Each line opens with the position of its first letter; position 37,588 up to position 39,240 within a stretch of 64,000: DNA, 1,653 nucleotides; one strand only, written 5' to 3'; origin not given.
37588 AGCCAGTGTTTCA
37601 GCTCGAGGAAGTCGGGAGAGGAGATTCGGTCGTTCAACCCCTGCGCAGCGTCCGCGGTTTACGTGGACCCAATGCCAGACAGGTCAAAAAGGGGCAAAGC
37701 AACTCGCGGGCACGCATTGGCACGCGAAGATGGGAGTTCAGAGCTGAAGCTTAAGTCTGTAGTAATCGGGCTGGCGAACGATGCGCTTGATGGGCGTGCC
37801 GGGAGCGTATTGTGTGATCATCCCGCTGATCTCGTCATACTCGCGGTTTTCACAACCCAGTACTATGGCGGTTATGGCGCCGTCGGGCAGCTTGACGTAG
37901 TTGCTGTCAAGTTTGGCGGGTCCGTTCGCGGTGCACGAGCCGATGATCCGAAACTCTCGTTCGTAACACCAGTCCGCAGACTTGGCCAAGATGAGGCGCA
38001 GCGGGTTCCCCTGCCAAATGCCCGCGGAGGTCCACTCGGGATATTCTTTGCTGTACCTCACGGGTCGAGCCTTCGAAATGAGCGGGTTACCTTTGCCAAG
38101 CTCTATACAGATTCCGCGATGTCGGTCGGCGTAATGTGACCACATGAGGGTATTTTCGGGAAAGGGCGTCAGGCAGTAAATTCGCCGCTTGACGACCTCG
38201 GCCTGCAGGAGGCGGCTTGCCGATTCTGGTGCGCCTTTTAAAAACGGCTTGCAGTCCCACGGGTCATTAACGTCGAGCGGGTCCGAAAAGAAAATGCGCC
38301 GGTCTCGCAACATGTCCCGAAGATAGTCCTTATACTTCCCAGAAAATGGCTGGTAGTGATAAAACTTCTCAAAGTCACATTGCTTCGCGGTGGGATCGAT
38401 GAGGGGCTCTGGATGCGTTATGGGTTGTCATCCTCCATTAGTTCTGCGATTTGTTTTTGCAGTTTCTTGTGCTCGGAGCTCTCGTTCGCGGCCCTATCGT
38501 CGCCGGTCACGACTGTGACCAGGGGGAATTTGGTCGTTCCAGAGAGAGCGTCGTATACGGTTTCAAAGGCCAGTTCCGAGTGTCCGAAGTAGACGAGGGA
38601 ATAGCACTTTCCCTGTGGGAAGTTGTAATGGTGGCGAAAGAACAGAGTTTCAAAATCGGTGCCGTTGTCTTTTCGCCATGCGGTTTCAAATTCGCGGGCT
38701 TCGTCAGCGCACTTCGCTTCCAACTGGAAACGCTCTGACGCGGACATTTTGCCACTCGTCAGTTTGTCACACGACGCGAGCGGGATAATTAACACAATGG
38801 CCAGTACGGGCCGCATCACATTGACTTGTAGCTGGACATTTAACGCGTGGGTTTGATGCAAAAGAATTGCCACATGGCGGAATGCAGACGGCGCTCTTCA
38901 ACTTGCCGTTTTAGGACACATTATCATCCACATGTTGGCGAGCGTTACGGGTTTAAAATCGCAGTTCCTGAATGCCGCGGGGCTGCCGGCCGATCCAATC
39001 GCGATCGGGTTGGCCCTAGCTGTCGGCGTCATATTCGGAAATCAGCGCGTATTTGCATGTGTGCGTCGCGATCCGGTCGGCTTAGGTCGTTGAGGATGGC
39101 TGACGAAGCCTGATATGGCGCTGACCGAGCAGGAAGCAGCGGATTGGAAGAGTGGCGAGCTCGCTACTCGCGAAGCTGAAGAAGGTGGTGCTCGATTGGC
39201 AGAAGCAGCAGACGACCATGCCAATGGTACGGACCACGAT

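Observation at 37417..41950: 4.5-kb AT-richer cassette splits the rhamnose genes: two DUF2971 paralogues bracket a secreted trypsin-like protease and a lipoprotein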

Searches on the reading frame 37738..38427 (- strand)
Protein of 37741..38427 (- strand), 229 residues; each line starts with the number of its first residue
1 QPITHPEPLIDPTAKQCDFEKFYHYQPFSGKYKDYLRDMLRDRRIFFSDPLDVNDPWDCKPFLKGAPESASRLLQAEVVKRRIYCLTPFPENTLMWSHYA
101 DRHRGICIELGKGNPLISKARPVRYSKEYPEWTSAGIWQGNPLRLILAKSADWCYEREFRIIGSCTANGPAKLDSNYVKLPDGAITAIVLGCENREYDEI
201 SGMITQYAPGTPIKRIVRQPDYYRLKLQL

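Call 3: search_protein_families(library=pfam, proteins=[window:37738-38313:-], max_evalue=0.01)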
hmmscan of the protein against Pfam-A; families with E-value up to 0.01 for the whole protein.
window:37738-38313:- (191 aa): 1 family
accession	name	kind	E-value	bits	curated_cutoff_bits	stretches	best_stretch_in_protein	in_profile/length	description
PF11185.13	DUF2971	-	2.3e-06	29.3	22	1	57-123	1-89/89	Protein of unknown function (DUF2971)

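Call 4: search_protein_families(library=padloc, proteins=[window:37738-38313:-], max_evalue=0.01)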
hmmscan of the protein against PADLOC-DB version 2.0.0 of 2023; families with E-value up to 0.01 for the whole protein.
window:37738-38313:- (191 aa): 4 families
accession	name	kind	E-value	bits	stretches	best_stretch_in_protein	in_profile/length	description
PDLC04990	PDC-S31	-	2.2e-32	110.9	2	39-190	106-256/259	-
PDLC04994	PDC-S31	-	4.9e-25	86.4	1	45-179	123-260/273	-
PDLC04991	PDC-S31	-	4.1e-20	70.3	1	3-129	20-150/208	-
PDLC04992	PDC-S31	-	7.5e-08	30.4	1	35-72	49-86/220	-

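Call 36: find_homologous_proteins(query=window:37741-38427:-, max_evalue=0.00001)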
Query window:37741-38427:- (229 aa): 148 proteins with E <= 0.00001 among 376 candidates; the best 120 are listed.
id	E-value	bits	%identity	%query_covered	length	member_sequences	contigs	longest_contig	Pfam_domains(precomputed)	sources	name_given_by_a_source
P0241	5.7e-96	339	76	83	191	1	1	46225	PF11185.14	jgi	jgi:hypothetical protein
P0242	1.5e-87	311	52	96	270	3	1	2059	PF11185.14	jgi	-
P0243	2.6e-80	287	51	96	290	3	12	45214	PF11185.14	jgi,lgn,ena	-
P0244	9.6e-79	282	48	96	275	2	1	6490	PF11185.14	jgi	jgi:hypothetical protein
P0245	1.3e-78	282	49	96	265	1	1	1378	PF11185.14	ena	-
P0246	6.5e-78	279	46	96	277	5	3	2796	PF11185.14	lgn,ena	-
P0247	6.7e-78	279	48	96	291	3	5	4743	PF11185.14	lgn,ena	-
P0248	9.5e-78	279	50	96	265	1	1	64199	PF11185.14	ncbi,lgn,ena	-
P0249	1.4e-77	278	48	96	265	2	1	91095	PF11185.14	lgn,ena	-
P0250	3.3e-77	277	48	96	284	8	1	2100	PF11185.14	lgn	-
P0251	3.6e-77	277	46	97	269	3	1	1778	PF11185.14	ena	-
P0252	1.3e-76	275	48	96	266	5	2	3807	PF11185.14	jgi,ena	jgi:hypothetical protein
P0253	2.5e-76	274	48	97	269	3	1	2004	PF11185.14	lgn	-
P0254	4.8e-76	273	47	96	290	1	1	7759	PF11185.14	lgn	-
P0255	8.5e-76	273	47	97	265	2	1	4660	PF11185.14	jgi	jgi:hypothetical protein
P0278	2.0e-59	219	55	81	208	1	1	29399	PF11185.14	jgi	jgi:hypothetical protein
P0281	3.3e-57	212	58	70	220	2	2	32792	PF11185.14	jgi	jgi:hypothetical protein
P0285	7.3e-54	201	56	67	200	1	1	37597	PF11185.14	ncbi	-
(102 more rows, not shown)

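Call 37: find_encoding_contigs(protein=P0241, flank=10000, max_places=3)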
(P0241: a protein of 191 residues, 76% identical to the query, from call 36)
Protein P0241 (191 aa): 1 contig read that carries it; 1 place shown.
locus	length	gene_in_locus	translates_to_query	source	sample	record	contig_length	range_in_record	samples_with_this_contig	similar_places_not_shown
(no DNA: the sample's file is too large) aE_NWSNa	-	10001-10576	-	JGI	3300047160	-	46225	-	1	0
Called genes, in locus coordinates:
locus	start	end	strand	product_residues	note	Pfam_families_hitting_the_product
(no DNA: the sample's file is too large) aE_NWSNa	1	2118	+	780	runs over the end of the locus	PF01315:Ald_Xan_dh_C, PF02738:MoCoBD_1, PF20256:MoCoBD_2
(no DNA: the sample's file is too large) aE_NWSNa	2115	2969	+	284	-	PF00941:FAD_binding_5, PF03450:CO_deh_flav_C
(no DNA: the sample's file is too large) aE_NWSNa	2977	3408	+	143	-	PF06240:COXG, PF10604:Polyketide_cyc2 (weak)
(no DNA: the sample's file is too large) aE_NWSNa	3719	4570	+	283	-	-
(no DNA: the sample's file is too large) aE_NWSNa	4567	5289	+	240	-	-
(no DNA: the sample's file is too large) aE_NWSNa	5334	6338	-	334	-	PF05368:NmrA, PF13460:NAD_binding_10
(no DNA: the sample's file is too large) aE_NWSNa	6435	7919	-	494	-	PF03662:Glyco_hydro_79n (weak)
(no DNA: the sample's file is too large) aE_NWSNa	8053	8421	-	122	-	-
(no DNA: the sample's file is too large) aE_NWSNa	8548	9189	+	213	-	PF00440:TetR_N, PF17754:TetR_C_14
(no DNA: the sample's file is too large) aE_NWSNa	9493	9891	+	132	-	-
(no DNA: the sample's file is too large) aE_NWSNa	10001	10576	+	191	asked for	PF11185:DUF2971 (faint)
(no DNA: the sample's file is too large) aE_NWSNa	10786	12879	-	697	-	PF20245:DUF6600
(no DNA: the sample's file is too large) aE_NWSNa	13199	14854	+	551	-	PF17899:Peptidase_M61_N, PF05299:Peptidase_M61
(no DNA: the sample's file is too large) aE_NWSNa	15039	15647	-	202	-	PF13580:SIS_2, PF01380:SIS (weak)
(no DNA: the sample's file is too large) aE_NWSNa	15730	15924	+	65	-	?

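Call 40: find_related_loci(query=window:37741-38427:-, collection=metagenome_contigs, flank=6000)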
Query window:37741-38427:- (229 aa) in metagenome_contigs; peptide patterns used: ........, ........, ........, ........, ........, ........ (x = any residue, [..] = any of these).
29 stretches matched a pattern; 14 encode a relative of the query (tblastn E <= 1e-3); 14 distinct loci.
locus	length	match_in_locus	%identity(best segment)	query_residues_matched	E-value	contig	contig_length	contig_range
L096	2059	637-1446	51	3-227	5e-92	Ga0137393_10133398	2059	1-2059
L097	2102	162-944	49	8-228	4e-84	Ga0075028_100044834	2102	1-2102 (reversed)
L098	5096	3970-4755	48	8-227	2e-79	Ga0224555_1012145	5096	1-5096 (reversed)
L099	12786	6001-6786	47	8-227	8e-75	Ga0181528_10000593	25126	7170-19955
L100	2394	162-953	46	8-229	2e-75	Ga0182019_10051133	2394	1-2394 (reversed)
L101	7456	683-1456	44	14-229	7e-70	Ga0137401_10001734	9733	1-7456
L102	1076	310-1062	45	8-199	2e-65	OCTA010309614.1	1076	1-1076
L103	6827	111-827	41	15-228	2e-60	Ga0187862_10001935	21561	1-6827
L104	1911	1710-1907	85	3-68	7e-35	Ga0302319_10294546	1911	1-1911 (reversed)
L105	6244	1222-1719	30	22-196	2e-21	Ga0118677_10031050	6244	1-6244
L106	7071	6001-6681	28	34-222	2e-18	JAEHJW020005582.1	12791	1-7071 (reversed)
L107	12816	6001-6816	25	20-228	2e-17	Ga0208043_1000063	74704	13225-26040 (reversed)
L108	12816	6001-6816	25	20-228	2e-17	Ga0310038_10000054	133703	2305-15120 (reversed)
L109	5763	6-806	24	25-228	2e-16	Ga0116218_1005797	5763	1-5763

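Call 52: search_protein_families(library=ncbifam, proteins=[window:37741-38427:-], max_evalue=0.001)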
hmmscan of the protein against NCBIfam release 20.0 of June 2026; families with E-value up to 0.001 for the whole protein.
window:37741-38427:- (229 aa): 0 families

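Call 53: search_protein_families(library=phrogs, proteins=[window:37741-38427:-], max_evalue=0.001)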
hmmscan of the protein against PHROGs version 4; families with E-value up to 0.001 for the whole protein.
window:37741-38427:- (229 aa): 1 family
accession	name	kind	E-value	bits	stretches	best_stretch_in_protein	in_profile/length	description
phrog_1762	-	unknown function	3.8e-31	109.5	1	18-205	44-267/395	-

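Call 85: search_protein_families(library=pfam, proteins=[L104:508-792:-, L104:789-1094:-], max_evalue=1)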
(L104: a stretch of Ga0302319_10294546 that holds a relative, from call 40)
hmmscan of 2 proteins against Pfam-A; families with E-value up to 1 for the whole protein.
L104:508-792:- (94 aa): 1 family
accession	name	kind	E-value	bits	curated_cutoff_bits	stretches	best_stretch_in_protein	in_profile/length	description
PF05016.21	ParE_toxin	-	3.7e-18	66.3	23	1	3-90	1-89/89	ParE toxin of type II toxin-antitoxin system, parDE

L104:789-1094:- (101 aa): 5 families
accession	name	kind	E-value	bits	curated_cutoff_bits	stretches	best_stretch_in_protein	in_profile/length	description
PF01402.27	RHH_1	-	7.4e-05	23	20.5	1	21-45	2-26/39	Ribbon-helix-helix protein, copG family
PF05509.17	TraY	-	0.00016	22.1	21.3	1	22-46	2-26/49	TraY domain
PF15001.12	AP-5_subunit_s1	-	0.069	13.6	30.7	1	39-90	64-115/193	AP-5 complex subunit sigma-1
PF24434.1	DUF7557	-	0.094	12.6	25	1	22-37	3-18/45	Family of unknown function (DUF7557)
PF19111.5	DUF5798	-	0.16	12.6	27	1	5-60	15-72/89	Family of unknown function (DUF5798)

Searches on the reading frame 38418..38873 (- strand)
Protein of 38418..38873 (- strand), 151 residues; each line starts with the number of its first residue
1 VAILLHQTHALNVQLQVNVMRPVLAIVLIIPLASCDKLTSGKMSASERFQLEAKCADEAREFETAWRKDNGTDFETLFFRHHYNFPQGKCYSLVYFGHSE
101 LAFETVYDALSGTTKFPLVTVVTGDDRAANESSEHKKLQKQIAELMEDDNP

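Call 3: search_protein_families(library=pfam, proteins=[window:38418-38873:-], max_evalue=0.01)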
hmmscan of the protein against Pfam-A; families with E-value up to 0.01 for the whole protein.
window:38418-38873:- (151 aa): 0 families

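Call 4: search_protein_families(library=padloc, proteins=[window:38418-38873:-], max_evalue=0.01)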
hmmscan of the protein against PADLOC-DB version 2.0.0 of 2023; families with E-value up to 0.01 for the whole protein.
window:38418-38873:- (151 aa): 0 families

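Call 45: search_protein_representatives(protein=window:38418-38873:-)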
Query: 151 residues. Proteins with E-value up to 0.001 (for the whole library): 19; up to 1e-10: 9; up to 1e-30: 1. The best 19 are listed.
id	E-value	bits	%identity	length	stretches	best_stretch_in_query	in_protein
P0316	9.4e-64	229.7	79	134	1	26-151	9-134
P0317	8.4e-28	113.2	46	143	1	43-148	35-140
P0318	1.4e-21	93.0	59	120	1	24-93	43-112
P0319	2.6e-20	88.9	40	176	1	13-147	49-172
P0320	2.1e-17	79.5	41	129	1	40-142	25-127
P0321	4.5e-16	75.2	47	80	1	54-130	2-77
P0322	1.8e-12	63.5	45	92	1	74-142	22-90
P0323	6.1e-11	58.6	36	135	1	44-138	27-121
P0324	8.9e-11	58.0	41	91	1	20-100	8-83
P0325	2.8e-10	56.4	42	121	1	44-126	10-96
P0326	8.7e-10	54.8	34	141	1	24-147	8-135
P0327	1.4e-09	54.2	41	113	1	46-113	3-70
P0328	9.3e-09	51.5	35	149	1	32-148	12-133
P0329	5.6e-07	45.7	34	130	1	22-115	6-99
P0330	2.3e-06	43.7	42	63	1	79-130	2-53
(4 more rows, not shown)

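Call 52: search_protein_families(library=ncbifam, proteins=[window:38418-38873:-], max_evalue=0.001)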
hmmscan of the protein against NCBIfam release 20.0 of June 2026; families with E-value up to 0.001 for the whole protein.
window:38418-38873:- (151 aa): 0 families

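Call 53: search_protein_families(library=phrogs, proteins=[window:38418-38873:-], max_evalue=0.001)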
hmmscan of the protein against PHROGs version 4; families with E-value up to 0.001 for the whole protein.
window:38418-38873:- (151 aa): 0 families

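Call 78: find_related_loci(query=A4, collection=viral_contigs, flank=6000)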
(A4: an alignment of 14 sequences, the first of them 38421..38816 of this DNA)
Query A4 (132 aa) in viral_contigs; peptide patterns used: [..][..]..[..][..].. (x = any residue, [..] = any of these).
18 stretches matched a pattern, but none encodes a relative of the query by tblastn (E <= 1e-3).

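Call 82: list_cluster_members(proteins=[P0316, P0241, window:38421-38816:-])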
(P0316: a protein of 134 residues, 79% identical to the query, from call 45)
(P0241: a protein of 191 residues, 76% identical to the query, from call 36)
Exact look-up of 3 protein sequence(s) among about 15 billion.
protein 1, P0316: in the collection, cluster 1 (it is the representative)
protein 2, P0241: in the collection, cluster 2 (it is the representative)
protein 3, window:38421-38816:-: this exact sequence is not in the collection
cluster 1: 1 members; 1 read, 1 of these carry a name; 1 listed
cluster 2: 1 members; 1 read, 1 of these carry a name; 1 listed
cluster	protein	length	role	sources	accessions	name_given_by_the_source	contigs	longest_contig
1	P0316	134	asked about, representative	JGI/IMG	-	hypothetical protein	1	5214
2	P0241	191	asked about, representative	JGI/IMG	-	hypothetical protein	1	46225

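Call 83: find_encoding_contigs(protein=P0316, flank=5000, max_places=3)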
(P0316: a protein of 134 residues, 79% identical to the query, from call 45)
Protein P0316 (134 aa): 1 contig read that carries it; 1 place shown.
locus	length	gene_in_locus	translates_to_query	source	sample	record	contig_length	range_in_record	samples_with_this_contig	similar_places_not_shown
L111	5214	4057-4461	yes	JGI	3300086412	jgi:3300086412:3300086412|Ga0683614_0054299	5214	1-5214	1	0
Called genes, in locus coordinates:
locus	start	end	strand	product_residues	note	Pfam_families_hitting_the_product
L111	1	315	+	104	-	?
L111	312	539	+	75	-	-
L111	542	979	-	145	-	-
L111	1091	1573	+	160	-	PF13676:TIR_2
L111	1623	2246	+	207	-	-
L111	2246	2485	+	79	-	PF00515:TPR_1 (faint), PF07719:TPR_2 (faint), PF13371:TPR_9 (weak), PF13414:TPR_11 (weak)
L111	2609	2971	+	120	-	-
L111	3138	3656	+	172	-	-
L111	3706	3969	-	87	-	-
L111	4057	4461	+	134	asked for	-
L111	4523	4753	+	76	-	-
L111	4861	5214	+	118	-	?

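Call 85: search_protein_families(library=pfam, proteins=[L111:4523-4753:+, window:38421-38816:-], max_evalue=1)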
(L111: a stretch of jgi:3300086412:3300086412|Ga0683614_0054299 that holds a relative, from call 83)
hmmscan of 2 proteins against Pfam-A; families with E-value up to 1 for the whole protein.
L111:4523-4753:+ (76 aa): 0 families

window:38421-38816:- (132 aa): 1 family
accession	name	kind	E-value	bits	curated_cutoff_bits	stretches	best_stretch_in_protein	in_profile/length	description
PF07448.17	Spp-24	-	0.077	13.6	26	1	44-76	17-49/64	Secreted phosphoprotein 24 (Spp-24) cystatin-like domain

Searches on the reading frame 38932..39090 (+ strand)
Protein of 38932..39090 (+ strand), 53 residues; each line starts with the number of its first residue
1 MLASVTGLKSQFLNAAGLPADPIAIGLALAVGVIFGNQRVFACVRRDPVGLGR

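Call 12: search_protein_families(library=pfam, proteins=[window:38932-39090:+], max_evalue=1)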
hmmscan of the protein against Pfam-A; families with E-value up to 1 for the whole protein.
seq(53 aa): 1 family
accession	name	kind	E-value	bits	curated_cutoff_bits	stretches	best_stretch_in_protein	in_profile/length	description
PF11382.13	MctB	-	0.26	11.4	25.6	1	23-37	12-26/306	Copper transport outer membrane protein, MctB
